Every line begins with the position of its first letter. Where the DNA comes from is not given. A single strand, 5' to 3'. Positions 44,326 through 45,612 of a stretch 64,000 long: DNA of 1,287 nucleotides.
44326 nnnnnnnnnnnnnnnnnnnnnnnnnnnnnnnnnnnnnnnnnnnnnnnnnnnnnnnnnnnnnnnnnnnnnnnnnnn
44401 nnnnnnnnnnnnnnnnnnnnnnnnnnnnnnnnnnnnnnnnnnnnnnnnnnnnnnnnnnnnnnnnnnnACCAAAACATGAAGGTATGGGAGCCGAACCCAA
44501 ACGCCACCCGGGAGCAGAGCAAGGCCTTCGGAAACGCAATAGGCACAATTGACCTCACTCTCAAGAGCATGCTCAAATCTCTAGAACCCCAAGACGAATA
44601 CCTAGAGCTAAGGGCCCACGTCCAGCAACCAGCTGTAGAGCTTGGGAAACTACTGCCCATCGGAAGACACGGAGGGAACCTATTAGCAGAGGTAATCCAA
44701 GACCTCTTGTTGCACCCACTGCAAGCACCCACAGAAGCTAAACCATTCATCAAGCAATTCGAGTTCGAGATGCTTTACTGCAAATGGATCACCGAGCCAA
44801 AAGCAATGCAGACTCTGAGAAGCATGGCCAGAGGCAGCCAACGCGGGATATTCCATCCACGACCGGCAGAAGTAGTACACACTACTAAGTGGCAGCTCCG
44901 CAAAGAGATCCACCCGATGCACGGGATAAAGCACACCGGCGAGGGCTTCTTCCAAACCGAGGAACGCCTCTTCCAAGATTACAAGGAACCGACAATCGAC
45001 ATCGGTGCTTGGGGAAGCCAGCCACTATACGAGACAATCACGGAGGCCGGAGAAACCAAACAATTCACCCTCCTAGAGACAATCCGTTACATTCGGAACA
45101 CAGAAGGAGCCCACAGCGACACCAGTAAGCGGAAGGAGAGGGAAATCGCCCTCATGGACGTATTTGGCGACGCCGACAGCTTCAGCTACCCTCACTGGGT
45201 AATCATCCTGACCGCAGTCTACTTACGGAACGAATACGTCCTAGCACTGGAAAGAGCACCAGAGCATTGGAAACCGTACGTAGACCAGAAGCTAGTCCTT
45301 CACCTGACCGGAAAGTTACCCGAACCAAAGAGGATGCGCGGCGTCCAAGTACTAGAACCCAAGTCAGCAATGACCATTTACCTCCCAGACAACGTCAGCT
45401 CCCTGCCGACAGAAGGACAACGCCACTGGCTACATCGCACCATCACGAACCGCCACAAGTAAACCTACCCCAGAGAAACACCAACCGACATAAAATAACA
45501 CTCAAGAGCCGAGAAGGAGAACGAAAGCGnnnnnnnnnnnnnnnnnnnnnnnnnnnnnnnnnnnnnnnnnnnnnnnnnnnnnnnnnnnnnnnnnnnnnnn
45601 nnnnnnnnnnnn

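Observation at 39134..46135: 1777-aa Type ISP-like enzyme followed by two lower-GC genes, one with a HEPN-like motif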

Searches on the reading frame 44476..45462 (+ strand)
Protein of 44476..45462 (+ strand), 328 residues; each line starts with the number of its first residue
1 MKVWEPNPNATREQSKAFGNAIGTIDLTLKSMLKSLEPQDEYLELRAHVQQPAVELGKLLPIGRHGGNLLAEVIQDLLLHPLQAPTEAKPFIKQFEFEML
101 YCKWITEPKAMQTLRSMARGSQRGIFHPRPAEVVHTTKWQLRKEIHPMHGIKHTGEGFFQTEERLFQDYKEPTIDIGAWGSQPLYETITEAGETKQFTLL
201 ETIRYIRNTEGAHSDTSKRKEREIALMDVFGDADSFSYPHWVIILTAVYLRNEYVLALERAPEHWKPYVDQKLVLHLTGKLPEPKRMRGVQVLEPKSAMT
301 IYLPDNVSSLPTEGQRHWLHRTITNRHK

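Call 8: search_protein_families(library=pfam, proteins=[window:44476-45462:+], max_evalue=0.1)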
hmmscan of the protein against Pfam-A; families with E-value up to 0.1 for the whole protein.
window:44476-45462:+ (328 aa): 0 families

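Call 9: search_protein_families(library=padloc, proteins=[window:44476-45462:+], max_evalue=0.1)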
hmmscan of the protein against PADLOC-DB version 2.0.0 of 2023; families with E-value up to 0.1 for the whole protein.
window:44476-45462:+ (328 aa): 0 families

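Call 15: search_protein_families(library=phrogs, proteins=[window:44476-45462:+], max_evalue=0.01)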
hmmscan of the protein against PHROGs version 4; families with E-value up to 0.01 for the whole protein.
window:44476-45462:+ (328 aa): 0 families

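Call 19: search_protein_families(library=ncbifam, proteins=[window:44476-45462:+], max_evalue=0.1)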
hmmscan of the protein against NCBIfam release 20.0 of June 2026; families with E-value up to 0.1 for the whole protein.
window:44476-45462:+ (328 aa): 0 families

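Call 27: find_homologous_proteins(query=window:44476-45462:+, max_evalue=0.01)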
Query window:44476-45462:+ (328 aa): 1 proteins with E <= 0.01 among 780 candidates.
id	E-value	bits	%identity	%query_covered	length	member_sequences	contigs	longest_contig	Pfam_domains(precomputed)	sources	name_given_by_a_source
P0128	1.6e-222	756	100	100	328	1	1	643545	-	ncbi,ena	-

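Call 36: search_protein_representatives(protein=window:44476-45462:+)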
Query: 328 residues. Proteins with E-value up to 0.001 (for the whole library): 26; up to 1e-10: 10; up to 1e-30: 1. The best 26 are listed.
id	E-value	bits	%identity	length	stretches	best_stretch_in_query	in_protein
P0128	5.2e-223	755.7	100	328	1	1-328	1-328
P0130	2.0e-25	106.3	30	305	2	136-314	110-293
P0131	6.9e-25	104.5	34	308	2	127-278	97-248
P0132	4.9e-21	91.9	28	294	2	143-301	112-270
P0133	2.6e-20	89.5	32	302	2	125-276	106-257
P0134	2.8e-14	69.7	31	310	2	145-276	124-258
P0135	1.2e-12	64.3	33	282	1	136-283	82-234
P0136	1.8e-12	63.7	28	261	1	131-278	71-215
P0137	3.8e-12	62.7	29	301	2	144-274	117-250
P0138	6.1e-11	58.7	29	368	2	142-268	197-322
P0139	2.3e-10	56.8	26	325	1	138-268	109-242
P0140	3.1e-10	56.4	28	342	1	137-290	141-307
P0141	1.1e-09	54.6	30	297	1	163-274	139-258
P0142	7.8e-09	51.8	29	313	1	152-277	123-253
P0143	7.8e-09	51.8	29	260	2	139-276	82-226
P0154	5.2e-04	35.9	27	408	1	109-256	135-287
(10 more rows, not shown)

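Call 38: search_protein_families(library=pfam, proteins=[P0130, P0131, P0132, P0133, P0135, P0138, P0140, P0154], max_evalue=1)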
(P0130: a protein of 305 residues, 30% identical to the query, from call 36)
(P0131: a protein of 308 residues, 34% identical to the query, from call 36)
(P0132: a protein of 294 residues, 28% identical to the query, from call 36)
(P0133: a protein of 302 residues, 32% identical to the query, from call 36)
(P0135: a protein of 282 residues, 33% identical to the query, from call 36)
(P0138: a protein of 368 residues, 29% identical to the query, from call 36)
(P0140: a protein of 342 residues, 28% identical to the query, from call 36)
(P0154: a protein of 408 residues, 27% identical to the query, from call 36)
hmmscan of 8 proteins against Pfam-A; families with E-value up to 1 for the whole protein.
P0130 (305 aa): 1 family
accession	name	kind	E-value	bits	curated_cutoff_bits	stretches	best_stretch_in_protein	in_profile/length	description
PF22021.2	RbmA-like_FnIII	-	0.11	12.8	27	1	261-299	3-38/111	RbmA-like, FnIII domain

P0131 (308 aa): 0 families

P0132 (294 aa): 0 families

P0133 (302 aa): 0 families

P0135 (282 aa): 0 families

P0138 (368 aa): 0 families

P0140 (342 aa): 1 family
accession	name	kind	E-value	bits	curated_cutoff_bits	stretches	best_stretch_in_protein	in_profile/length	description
PF16767.10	KinB_sensor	-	0.17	12.8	27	1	177-206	14-42/122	Sensor domain of alginate biosynthesis sensor protein KinB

P0154 (408 aa): 0 families

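Call 49: find_encoding_contigs(protein=P0130, flank=8000, max_places=4)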
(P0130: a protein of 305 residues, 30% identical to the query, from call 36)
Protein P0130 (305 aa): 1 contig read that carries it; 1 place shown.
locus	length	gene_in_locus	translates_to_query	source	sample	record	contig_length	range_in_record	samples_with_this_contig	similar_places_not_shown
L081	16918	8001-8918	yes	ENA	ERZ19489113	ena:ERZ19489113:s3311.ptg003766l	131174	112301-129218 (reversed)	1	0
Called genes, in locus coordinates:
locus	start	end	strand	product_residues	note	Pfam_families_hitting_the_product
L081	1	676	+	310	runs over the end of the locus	-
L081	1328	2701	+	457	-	PF13442:Cytochrome_CBB3, PF13360:PQQ_2, PF01011:PQQ (weak)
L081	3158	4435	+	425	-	PF01011:PQQ, PF13360:PQQ_2 (weak), PF13570:Beta-prop_ACSF4 (faint), PF01011:PQQ, PF13360:PQQ_2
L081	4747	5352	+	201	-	PF13360:PQQ_2, PF01011:PQQ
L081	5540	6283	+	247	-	PF13356:Arm-DNA-bind_3, PF22022:Phage_int_M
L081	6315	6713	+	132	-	PF00589:Phage_integrase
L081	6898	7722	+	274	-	-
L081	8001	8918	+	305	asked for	-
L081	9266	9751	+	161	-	PF05598:DUF772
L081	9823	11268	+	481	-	PF27155:Y4rL_C (weak), PF00665:rve (weak), PF22483:Mu-transpos_C_2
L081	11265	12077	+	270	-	PF01695:IstB_IS21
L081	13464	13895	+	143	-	PF01609:DDE_Tnp_1, PF13751:DDE_Tnp_1_6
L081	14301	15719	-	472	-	-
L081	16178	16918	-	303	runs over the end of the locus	PF07592:DDE_Tnp_ISAZ013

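Call 50: find_encoding_contigs(protein=P0131, flank=8000, max_places=4)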
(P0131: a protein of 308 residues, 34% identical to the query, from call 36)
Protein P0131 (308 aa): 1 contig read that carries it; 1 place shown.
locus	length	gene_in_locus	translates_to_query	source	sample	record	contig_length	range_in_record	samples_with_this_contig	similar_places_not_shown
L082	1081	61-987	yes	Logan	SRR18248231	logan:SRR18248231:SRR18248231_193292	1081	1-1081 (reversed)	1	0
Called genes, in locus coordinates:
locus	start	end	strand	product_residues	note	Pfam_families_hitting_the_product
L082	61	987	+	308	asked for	-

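Call 51: find_encoding_contigs(protein=P0132, flank=6000, max_places=3)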
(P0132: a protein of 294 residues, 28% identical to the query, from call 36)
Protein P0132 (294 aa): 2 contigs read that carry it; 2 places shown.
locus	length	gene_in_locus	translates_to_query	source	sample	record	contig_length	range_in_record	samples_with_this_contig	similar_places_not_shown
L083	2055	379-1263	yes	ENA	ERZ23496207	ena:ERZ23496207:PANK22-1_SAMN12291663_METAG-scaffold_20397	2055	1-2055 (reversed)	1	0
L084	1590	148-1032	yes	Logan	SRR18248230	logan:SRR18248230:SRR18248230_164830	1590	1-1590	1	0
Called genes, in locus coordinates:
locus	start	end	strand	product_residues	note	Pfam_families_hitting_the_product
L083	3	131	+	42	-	?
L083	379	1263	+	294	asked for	-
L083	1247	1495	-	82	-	-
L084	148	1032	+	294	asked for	-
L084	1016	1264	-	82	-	-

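Call 52: find_encoding_contigs(protein=P0133, flank=6000, max_places=3)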
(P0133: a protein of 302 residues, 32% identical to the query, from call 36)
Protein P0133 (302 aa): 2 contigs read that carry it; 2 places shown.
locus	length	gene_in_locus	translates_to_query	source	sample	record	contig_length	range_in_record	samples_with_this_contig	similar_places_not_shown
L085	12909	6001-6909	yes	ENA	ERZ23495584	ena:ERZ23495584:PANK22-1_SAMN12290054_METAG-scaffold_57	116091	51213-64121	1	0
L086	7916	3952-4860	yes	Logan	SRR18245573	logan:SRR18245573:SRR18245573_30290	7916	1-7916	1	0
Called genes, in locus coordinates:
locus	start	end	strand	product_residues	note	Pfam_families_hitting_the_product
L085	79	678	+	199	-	-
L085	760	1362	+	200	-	-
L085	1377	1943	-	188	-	PF06559:DCD_N, PF22769:DCD, PF22569:DCD_C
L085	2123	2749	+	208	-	PF08800:BT4734-like_N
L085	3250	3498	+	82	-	-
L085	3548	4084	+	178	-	-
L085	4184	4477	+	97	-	-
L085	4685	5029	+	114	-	-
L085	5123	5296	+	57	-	-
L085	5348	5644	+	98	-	-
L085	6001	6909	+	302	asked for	-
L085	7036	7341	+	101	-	PF04255:DUF433 (weak)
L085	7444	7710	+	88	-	-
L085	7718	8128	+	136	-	-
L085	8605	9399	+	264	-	-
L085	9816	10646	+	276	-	PF01555:N6_N4_Mtase, PF01170:UPF0020 (weak)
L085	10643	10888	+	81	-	-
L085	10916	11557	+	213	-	-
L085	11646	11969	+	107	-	-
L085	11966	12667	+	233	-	-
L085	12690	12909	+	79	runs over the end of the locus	-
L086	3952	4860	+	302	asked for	-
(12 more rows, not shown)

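Call 53: find_encoding_contigs(protein=P0134, flank=6000, max_places=3)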
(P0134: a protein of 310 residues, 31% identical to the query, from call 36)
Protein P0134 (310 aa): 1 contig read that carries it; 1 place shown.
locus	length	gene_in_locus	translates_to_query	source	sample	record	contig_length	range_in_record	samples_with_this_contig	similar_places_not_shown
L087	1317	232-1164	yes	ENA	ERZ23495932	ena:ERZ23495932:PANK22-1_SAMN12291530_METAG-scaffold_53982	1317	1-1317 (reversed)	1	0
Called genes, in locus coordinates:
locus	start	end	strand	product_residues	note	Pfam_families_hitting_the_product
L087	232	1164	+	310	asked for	-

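Call 60: predict_structure(alignment_id=A3)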
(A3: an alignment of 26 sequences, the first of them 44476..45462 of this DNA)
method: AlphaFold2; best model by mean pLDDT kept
length: 328 residues; sequences in the alignment: 26
mean_pLDDT: 83.7   pTM: 0.81
mean pLDDT of the five models: 83.7, 81.5, 81.5, 81.3, 80.0
residues with pLDDT >= 90: 143; 70-90: 127; 50-70: 44; < 50: 14
segments of 3 or more residues with pLDDT < 50: 317-328
pLDDT, mean of each block of 10 residues (from residue 1): 93 98 97 78 86 95 82 97 88 87 77 70 53 85 88 82 88 96 91 91 91 72 81 78 95 98 98 97 73 72 81 55 40
secondary structure, 60 per line:
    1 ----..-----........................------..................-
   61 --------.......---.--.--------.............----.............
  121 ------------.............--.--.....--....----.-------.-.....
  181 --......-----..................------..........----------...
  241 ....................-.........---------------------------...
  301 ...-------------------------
elements in order: H12-35 H42-59 H69-73 E91-103 H108-120 E133-145 E151-155 E158-161 H176-180 E183-188 E194-198 H199-211 H218-227 H238-260 H262-270 E298-303

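Call 64: fold_search(model_id=the predicted structure, library=pdb)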
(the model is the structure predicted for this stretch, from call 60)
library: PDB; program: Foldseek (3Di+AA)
matches with E <= 10: 163; with E <= 0.001: 0
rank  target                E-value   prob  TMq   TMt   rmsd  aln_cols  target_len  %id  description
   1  3kcg_I                2.0e-01  0.05  0.10  0.09  20.1       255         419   10  Crystal structure of the antithrombin-factor IXa-pentasaccharide complex (released 2010-02-02)
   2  3f5n_B                2.8e-01  0.05  0.09  0.08  22.6       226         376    8  Structure of native human neuroserpin (released 2009-05-26)
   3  2pee_A                2.8e-01  0.04  0.09  0.08  20.7       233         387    6  Crystal Structure of a Thermophilic Serpin, Tengpin, in the Native State (released 2007-06-19)
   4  9ih0_A                2.9e-01  0.04  0.10  0.09  21.9       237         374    8  Crystal structure of Vaspin with PolyP45 (released 2025-10-08)
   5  7c7z_A                3.1e-01  0.07  0.19  0.19  19.0       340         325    8  Crystal structure of the flagellar junction protein FlgL from Legionella pneumophila (released 2020-08-12)
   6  2ol2_B                3.1e-01  0.03  0.08  0.08  22.4       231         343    9  High Resolution Structure of Native PCI in Space Group P21 (released 2007-03-13)
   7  1imv                  3.7e-01  0.03  0.10  0.09  20.7       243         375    8  2.85 A crystal structure of PEDF (released 2001-09-26)
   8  1ova_B                4.0e-01  0.03  0.10  0.09  19.1       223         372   12  CRYSTAL STRUCTURE OF UNCLEAVED OVALBUMIN AT 1.95 ANGSTROMS RESOLUTION (released 1992-04-15)
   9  1e03_I                4.2e-01  0.04  0.11  0.09  20.9       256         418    8  PLASMA ALPHA ANTITHROMBIN-III AND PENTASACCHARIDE (released 2000-06-02)
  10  3f5n_A                4.8e-01  0.03  0.09  0.08  20.5       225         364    6  Structure of native human neuroserpin (released 2009-05-26)
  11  2b5t_I                5.1e-01  0.05  0.13  0.11  21.1       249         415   11  2.1 Angstrom structure of a nonproductive complex between antithrombin, synthetic heparin mimetic SR123781 and two S19 (released 2006-09-19)
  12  1dzg_I                5.1e-01  0.02  0.09  0.07  21.0       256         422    8  N135Q-S380C-ANTITHROMBIN-III (released 2000-05-26)
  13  4ga7_A                5.4e-01  0.02  0.09  0.08  21.5       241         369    7  Crystal structure of human serpinB1 mutant (released 2013-01-16)
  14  2hi9_A                5.4e-01  0.02  0.08  0.08  22.4       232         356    7  Crystal Structure of human native protein C inhibitor (released 2007-03-13)
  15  7pmu                  6.1e-01  0.03  0.10  0.09  20.5       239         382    9  Crystal structure of native Iripin-8 (released 2021-10-13)
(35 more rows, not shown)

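Call 69: fold_search(model_id=the predicted structure, library=viral)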
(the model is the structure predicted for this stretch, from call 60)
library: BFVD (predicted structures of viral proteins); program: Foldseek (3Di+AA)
matches with E <= 10: 119; with E <= 0.001: 0
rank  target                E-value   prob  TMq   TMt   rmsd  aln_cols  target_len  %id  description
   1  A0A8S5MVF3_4          1.9e-01  0.02  0.09  0.04  23.7       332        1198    8  DNA methylase [Caudovirales sp. ctUL28]
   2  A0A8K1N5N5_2          5.7e-01  0.03  0.09  0.04  25.4       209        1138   10  RdRp catalytic domain-containing protein (Fragment) [Riboviria sp.]
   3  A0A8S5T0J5            8.7e-01  0.03  0.11  0.07  28.0       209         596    9  Capsid assembly protein [Myoviridae sp. ctWb16]
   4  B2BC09                8.7e-01  0.02  0.09  0.08  20.6       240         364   10  Serine protease inhibitor 3 [Vaccinia virus]
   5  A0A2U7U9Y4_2          8.7e-01  0.01  0.10  0.05  33.3       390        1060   13  Serine/threonine protein kinase [Pandoravirus quercus]
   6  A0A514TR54            9.3e-01  0.02  0.09  0.14  18.7       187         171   10  (no name in the UniProt tables at hand)
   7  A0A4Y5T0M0            1.1e+00  0.03  0.11  0.17  17.0       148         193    9  (no name in the UniProt tables at hand)
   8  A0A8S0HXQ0            1.1e+00  0.02  0.10  0.09  27.8       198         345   13  (no name in the UniProt tables at hand)
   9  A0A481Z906            1.3e+00  0.01  0.07  0.08  18.2       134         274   11  MYND finger protein [Pithovirus LCPAC401]
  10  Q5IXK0                1.3e+00  0.01  0.09  0.07  20.3       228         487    5  MPXV-WRAIR169 [Monkeypox virus]
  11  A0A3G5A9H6            1.4e+00  0.01  0.11  0.11  20.9       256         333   10  Serpin family protein [Hyperionvirus sp.]
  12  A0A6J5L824            1.5e+00  0.08  0.15  0.20   8.1        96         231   18  Uncharacterized protein [uncultured Caudovirales phage]
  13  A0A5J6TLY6            1.5e+00  0.03  0.09  0.15  12.2        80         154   11  (no name in the UniProt tables at hand)
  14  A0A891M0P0            1.5e+00  0.02  0.11  0.14  20.4       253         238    6  Serpin family protein [Fowlpox virus]
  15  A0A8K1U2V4            1.5e+00  0.01  0.09  0.03  30.1       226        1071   13  Chroparavirus methyltransferase domain-containing protein [Riboviria sp.]
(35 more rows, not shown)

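Call 76: search_dna_similar(query=window:44476-45462:+, collection=phages, mode=protein, max_evalue=1, max_rows=8)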
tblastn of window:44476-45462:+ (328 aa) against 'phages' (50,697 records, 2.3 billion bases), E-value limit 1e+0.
No match.

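Call 80: search_solved_structures(query=A3, max_evalue=10)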
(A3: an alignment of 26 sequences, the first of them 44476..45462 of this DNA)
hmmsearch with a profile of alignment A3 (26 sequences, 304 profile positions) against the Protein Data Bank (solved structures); distinct sequences matched with E-value up to 10: 1.
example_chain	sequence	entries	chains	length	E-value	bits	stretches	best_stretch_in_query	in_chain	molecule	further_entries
8huz_F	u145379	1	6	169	1.4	11.7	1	163-209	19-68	Prolyl-tRNA synthetase associated domain-containing protein 1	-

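Call 82: search_protein_families(library=pfam, alignment_id=A3, max_evalue=1)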
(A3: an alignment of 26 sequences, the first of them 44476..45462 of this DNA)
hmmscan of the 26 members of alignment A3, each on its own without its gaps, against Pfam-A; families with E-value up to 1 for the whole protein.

A. member 1, window:44476-45462:+ (328 aa): 1 family
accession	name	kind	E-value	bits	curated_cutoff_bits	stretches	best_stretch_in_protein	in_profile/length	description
PF16136.10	NLS_NINJA_AFP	-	0.82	9.9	23.7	0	308-321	5-18/37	Putative nuclear localisation signal in Ninja/AFP proteins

B. families by the number of members that match (of 26 scanned): 8 families
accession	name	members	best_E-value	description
PF22021.2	RbmA-like_FnIII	1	0.11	RbmA-like, FnIII domain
PF14309.11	DUF4378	1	0.14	Domain of unknown function (DUF4378)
PF16767.10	KinB_sensor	1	0.17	Sensor domain of alginate biosynthesis sensor protein KinB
PF07255.17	Benyvirus_14KDa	1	0.21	Benyvirus 14KDa protein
PF22307.1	Ebola-like_HR1-HR2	1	0.24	Envelope glycoprotein GP2-like, HR1-HR2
PF19139.5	DUF5822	1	0.25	Family of unknown function (DUF5822)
PF16846.10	Cep3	1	0.29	Centromere DNA-binding protein complex CBF3 subunit B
PF16136.10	NLS_NINJA_AFP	1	0.82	Putative nuclear localisation signal in Ninja/AFP proteins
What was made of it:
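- No similarity to any known anti-defence or toxin family (calls 8, 9, 15, 19, 82). No HEPN Pfam family matches any of 26 members at E up to 1 (call 82).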

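Call 85: find_related_loci(query=window:44476-45462:+, collection=viral_contigs, flank=8000)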
Query window:44476-45462:+ (328 aa) in viral_contigs; peptide patterns used: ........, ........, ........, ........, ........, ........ (x = any residue, [..] = any of these).
2 stretches matched a pattern, but none encodes a relative of the query by tblastn (E <= 1e-3).

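Call 87: find_related_loci(query=A4, collection=metagenome_contigs, flank=8000)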
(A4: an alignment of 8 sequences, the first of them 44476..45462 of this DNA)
Query A4 (328 aa) in metagenome_contigs; peptide patterns used: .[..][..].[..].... (x = any residue, [..] = any of these).
2 stretches matched a pattern, but none encodes a relative of the query by tblastn (E <= 1e-3).

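Call 88: find_related_loci(query=A4, collection=viral_contigs, flank=8000)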
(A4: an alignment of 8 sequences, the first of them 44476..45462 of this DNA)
Query A4 (328 aa) in viral_contigs; peptide patterns used: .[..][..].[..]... (x = any residue, [..] = any of these).
10 stretches matched a pattern, but none encodes a relative of the query by tblastn (E <= 1e-3).
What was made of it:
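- Tried and rejected: 328-aa protein. tblastn against phages, viral scans with the protein and with alignment A4, a metagenome scan with A4, and the family profile against PDB all found nothing (calls 76, 80, 85, 87, 88).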

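Call 89: find_encoding_contigs(protein=P0140, flank=6000, max_places=3)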
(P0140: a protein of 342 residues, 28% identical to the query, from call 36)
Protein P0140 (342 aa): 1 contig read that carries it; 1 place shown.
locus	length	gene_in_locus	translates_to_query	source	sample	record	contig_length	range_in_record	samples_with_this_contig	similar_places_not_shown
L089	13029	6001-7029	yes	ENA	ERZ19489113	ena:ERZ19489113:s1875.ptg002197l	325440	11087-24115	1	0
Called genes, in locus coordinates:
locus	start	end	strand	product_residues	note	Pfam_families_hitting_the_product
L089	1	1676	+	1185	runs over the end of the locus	PF01381:HTH_3 (weak), PF13560:HTH_31 (weak), PF00176:SNF2-rel_dom, PF04851:ResIII (weak), PF00271:Helicase_C, PF13020:NOV_C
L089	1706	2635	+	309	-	-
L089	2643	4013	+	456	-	PF07693:KAP_NTPase, PF13191:AAA_16 (faint), PF13401:AAA_22 (faint), PF24883:NPHP3_N (faint)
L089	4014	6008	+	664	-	PF00580:UvrD-helicase, PF13245:AAA_19, PF13361:UvrD_C, PF13538:UvrD_C_2 (faint)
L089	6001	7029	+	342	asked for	-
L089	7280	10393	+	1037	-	PF06634:DUF1156, PF01170:UPF0020 (faint)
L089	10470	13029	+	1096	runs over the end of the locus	-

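Call 90: find_encoding_contigs(protein=P0138, flank=6000, max_places=3)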
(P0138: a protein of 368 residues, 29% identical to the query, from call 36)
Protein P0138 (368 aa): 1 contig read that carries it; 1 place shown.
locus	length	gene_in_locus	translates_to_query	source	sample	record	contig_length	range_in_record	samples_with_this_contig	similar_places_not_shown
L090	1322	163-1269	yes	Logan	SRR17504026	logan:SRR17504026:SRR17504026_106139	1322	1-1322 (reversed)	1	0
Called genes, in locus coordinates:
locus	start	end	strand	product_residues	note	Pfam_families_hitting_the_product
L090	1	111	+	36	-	?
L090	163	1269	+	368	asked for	-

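Call 91: find_encoding_contigs(protein=P0139, flank=6000, max_places=3)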
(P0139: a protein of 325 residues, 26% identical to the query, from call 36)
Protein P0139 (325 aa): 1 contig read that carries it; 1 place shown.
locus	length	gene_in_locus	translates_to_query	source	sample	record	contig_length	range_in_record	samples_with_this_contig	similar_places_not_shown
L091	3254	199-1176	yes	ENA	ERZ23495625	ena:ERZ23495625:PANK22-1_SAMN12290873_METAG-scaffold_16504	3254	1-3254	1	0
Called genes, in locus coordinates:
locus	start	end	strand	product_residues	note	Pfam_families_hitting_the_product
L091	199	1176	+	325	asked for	-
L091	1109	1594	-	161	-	-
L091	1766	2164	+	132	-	-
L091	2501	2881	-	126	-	-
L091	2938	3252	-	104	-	?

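Call 92: find_encoding_contigs(protein=P0135, flank=6000, max_places=3)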
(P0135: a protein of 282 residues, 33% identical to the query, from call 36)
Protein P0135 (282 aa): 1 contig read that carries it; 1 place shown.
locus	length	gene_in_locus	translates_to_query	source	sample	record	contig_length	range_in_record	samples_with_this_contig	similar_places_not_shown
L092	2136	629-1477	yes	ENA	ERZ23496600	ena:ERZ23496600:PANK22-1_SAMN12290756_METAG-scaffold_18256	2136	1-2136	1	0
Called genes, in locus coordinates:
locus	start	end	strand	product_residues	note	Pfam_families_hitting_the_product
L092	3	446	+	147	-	?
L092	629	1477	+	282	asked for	-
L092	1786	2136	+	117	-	?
